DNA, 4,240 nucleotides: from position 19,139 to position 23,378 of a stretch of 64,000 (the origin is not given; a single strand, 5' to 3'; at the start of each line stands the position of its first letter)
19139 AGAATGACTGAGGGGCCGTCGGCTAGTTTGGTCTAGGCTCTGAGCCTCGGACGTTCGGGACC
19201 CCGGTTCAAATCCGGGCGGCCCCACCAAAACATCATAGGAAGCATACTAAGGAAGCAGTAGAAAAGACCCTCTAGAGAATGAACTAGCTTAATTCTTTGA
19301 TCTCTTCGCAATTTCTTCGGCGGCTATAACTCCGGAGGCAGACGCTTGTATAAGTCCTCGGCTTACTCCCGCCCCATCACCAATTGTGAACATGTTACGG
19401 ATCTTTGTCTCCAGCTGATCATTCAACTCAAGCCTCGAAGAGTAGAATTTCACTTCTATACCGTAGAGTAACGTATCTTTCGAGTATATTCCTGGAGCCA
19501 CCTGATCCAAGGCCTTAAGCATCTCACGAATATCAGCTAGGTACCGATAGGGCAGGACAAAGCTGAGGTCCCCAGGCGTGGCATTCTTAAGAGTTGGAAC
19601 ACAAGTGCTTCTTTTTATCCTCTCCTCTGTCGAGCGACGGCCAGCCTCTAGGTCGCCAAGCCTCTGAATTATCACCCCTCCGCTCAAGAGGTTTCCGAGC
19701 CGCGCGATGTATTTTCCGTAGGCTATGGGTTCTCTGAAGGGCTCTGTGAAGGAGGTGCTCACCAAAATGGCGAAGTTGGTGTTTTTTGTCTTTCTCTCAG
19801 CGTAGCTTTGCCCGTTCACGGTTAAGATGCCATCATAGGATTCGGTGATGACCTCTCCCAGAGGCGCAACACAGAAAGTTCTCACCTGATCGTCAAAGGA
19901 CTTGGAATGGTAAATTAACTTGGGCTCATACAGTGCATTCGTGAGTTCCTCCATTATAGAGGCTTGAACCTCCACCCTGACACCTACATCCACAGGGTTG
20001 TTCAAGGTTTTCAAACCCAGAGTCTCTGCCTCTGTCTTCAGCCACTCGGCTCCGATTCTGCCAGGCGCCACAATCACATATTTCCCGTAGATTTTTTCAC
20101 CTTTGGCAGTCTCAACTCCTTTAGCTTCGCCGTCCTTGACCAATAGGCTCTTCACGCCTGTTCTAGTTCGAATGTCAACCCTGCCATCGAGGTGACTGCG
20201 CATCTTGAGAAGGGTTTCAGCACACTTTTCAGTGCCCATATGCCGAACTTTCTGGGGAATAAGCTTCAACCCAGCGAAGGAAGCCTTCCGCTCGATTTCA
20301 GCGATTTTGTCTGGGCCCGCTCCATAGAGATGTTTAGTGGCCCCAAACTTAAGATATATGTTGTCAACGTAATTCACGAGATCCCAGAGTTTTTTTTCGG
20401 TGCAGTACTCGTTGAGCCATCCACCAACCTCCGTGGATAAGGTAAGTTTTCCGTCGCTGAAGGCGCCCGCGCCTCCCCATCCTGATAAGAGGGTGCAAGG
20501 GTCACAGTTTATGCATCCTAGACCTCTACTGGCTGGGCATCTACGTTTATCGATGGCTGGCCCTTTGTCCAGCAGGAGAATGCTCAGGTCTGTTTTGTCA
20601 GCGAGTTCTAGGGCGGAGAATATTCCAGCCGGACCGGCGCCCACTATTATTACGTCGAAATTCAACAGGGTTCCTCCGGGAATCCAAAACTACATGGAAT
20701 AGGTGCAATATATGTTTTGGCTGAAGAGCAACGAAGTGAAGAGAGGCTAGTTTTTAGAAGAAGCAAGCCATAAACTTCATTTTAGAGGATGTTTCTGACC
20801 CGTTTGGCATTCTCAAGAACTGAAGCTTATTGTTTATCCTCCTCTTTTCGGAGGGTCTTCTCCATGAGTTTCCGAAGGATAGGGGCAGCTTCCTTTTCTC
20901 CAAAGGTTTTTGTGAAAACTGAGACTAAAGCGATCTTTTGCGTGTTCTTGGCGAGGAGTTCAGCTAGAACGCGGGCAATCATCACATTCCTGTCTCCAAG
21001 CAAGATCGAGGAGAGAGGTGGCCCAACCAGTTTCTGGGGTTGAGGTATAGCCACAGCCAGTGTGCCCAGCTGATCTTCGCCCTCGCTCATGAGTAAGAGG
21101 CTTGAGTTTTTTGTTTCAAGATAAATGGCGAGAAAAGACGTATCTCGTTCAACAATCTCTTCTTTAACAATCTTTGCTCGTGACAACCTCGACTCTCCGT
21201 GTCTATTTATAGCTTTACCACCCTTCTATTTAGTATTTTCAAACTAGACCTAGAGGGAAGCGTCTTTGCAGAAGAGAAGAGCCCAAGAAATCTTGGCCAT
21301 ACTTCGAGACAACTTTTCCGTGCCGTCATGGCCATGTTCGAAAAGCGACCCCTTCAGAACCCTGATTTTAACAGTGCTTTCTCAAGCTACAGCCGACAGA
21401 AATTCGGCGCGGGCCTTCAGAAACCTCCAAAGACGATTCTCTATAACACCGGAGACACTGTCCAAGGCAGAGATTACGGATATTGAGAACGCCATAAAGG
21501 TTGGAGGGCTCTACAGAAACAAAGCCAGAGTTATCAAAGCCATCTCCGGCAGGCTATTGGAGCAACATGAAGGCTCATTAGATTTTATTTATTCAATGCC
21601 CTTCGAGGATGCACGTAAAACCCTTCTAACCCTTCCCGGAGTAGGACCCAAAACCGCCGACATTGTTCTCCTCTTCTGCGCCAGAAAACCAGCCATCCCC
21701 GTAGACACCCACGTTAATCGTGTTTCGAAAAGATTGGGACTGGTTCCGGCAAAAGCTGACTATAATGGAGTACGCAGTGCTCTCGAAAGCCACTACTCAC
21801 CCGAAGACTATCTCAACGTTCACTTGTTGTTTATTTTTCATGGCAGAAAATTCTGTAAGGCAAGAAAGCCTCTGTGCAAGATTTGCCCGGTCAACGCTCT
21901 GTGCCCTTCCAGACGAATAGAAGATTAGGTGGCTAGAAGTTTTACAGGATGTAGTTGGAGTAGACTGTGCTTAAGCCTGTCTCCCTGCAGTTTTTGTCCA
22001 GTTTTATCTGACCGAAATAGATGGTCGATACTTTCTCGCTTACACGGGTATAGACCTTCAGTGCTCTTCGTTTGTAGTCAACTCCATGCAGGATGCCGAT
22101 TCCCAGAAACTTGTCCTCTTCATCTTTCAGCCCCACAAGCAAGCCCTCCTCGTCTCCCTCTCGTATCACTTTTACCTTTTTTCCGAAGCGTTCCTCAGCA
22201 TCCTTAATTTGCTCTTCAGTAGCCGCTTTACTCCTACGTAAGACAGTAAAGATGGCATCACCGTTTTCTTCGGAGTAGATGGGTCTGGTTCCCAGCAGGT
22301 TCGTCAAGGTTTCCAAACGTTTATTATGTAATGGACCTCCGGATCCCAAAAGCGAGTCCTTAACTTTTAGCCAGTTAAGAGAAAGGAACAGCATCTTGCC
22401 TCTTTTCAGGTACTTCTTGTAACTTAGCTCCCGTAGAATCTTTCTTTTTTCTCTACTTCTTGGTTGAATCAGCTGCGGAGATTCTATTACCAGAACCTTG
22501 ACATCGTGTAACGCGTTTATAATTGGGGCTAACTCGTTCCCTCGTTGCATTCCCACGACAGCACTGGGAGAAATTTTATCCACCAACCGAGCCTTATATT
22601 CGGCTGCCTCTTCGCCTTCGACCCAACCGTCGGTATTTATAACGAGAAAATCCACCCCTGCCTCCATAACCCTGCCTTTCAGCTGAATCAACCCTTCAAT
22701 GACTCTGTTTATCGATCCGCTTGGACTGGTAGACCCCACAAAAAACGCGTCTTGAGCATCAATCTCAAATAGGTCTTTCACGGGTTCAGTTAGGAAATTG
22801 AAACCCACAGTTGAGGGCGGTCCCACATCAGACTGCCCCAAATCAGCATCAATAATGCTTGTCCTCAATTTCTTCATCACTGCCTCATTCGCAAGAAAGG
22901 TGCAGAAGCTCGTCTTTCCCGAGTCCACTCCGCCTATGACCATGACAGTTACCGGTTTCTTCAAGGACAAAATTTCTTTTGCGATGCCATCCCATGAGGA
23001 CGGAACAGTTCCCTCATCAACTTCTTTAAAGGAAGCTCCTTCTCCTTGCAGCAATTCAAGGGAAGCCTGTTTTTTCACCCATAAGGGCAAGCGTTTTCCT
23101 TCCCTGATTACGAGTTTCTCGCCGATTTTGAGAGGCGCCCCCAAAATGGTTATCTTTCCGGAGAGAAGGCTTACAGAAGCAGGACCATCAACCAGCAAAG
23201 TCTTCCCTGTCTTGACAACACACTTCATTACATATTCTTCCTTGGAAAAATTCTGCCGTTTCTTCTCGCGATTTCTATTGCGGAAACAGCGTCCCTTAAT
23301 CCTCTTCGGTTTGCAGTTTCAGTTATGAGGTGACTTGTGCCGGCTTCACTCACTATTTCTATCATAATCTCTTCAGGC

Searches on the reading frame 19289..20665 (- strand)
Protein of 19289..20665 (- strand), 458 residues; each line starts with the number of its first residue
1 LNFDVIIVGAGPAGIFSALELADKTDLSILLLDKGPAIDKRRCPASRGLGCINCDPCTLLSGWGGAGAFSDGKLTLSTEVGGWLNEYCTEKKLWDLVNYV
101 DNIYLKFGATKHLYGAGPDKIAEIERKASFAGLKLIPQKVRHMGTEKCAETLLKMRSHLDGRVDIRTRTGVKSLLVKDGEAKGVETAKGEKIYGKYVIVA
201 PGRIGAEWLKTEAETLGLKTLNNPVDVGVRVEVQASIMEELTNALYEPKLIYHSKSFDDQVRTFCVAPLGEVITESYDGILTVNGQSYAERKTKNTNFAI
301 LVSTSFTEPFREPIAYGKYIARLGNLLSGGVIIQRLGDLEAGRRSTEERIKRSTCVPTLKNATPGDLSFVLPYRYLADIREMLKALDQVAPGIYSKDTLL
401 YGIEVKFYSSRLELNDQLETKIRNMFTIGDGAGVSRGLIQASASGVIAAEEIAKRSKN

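Call 86: search_protein_families(library=pfam, proteins=[window:19289-20665:-], max_evalue=0.0001)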
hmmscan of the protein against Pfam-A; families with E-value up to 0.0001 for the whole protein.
window:19289-20665:- (458 aa): 8 families
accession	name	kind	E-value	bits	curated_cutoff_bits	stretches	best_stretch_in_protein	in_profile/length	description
PF21688.3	FAD-depend_C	-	4.1e-13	50.4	27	1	239-405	27-195/197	FAD-dependent protein, C-terminal domain-like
PF07992.20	Pyr_redox_2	-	3.2e-11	43.7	26.1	0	3-49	1-46/291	Pyridine nucleotide-disulphide oxidoreductase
PF01134.28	GIDA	-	4.7e-11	42.8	22.1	0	400-457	332-388/391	Glucose inhibited division protein A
PF03486.20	HI0933_like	-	6e-09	36.1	50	1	4-41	2-38/244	HI0933-like protein Rossmann domain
PF01266.30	DAO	-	3.2e-08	33.9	27.9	0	4-37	1-33/353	FAD dependent oxidoreductase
PF00890.30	FAD_binding_2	-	4.7e-08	33.1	20.4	0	4-37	1-33/414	FAD binding domain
PF13738.12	Pyr_redox_3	-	5.2e-06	26.4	30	0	6-36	1-31/305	Pyridine nucleotide-disulphide oxidoreductase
PF05834.18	Lycopene_cycl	-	4.1e-05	23.3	23.4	0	4-38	1-36/380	Lycopene cyclase protein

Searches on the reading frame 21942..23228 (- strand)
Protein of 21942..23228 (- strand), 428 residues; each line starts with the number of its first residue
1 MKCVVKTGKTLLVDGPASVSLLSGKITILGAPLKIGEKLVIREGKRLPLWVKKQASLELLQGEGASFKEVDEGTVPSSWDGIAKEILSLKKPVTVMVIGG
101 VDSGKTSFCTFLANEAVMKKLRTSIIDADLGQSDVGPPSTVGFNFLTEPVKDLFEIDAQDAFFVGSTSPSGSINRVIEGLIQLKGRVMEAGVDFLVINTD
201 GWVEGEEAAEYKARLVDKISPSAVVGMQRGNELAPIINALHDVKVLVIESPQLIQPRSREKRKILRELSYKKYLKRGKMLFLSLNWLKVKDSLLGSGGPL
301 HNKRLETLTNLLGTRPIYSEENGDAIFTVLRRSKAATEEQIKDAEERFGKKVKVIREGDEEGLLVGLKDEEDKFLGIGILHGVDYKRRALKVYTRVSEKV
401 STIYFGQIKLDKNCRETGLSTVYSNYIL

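Call 86: search_protein_families(library=pfam, proteins=[window:21942-23228:-], max_evalue=0.0001)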
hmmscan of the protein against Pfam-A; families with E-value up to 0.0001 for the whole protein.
window:21942-23228:- (428 aa): 1 family
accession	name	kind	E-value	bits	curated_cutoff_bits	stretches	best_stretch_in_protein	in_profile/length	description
PF16575.11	CLP1_P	-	4.2e-39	134.8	26.6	1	99-275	1-187/188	mRNA cleavage and polyadenylation factor CLP1 P-loop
